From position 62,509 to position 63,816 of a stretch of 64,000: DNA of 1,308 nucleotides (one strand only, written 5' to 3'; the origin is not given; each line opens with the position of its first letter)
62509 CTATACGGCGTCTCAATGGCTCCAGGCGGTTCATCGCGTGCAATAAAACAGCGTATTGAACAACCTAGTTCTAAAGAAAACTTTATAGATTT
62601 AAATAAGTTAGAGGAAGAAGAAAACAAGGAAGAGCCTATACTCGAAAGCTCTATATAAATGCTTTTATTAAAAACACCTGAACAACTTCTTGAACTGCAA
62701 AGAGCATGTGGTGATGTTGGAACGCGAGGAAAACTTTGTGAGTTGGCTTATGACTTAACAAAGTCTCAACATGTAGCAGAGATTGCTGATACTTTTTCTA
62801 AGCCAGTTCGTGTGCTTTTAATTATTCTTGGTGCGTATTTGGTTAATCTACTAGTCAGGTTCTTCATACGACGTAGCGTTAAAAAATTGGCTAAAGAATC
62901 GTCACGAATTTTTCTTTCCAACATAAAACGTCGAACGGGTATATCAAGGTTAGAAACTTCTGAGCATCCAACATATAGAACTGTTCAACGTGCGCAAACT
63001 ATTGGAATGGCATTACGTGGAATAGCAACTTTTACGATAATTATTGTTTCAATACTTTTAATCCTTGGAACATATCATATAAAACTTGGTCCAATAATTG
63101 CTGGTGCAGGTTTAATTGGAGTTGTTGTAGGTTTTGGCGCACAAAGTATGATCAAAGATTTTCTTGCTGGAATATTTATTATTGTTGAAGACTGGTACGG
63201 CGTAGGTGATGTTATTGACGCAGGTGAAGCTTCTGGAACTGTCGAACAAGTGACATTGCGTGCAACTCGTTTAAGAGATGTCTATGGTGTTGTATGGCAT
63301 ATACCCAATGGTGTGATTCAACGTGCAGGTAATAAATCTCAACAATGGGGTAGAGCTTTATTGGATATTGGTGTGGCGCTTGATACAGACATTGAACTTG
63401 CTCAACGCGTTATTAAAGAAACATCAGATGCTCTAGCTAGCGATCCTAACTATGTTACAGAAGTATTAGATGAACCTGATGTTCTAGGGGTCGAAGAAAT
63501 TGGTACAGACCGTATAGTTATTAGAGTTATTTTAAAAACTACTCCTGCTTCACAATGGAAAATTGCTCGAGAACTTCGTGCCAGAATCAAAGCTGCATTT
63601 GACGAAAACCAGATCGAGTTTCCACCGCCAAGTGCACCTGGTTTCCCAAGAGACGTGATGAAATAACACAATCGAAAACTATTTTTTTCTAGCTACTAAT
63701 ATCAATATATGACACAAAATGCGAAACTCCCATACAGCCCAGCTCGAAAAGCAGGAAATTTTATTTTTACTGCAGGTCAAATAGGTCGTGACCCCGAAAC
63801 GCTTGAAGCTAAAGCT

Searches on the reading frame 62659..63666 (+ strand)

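Call 63: search_protein_families(library=pfam, proteins=[window:62659-63666:+], max_evalue=0.00001)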
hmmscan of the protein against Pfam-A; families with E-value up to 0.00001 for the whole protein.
window:62659-63666:+ (335 aa): 3 families
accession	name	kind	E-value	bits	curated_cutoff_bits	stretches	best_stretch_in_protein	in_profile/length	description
PF21082.3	MS_channel_3rd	-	1.2e-15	58.1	21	1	235-321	3-88/88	Mechanosensitive ion channel MscS, C-terminal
PF00924.24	MS_channel_2nd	-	1.7e-13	50.9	20.2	1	164-220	2-58/68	Mechanosensitive ion channel, beta-domain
PF21088.3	MS_channel_1st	-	4.7e-06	26.9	23.1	1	122-162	2-42/42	Mechanosensitive ion channel, transmembrane helices 2/3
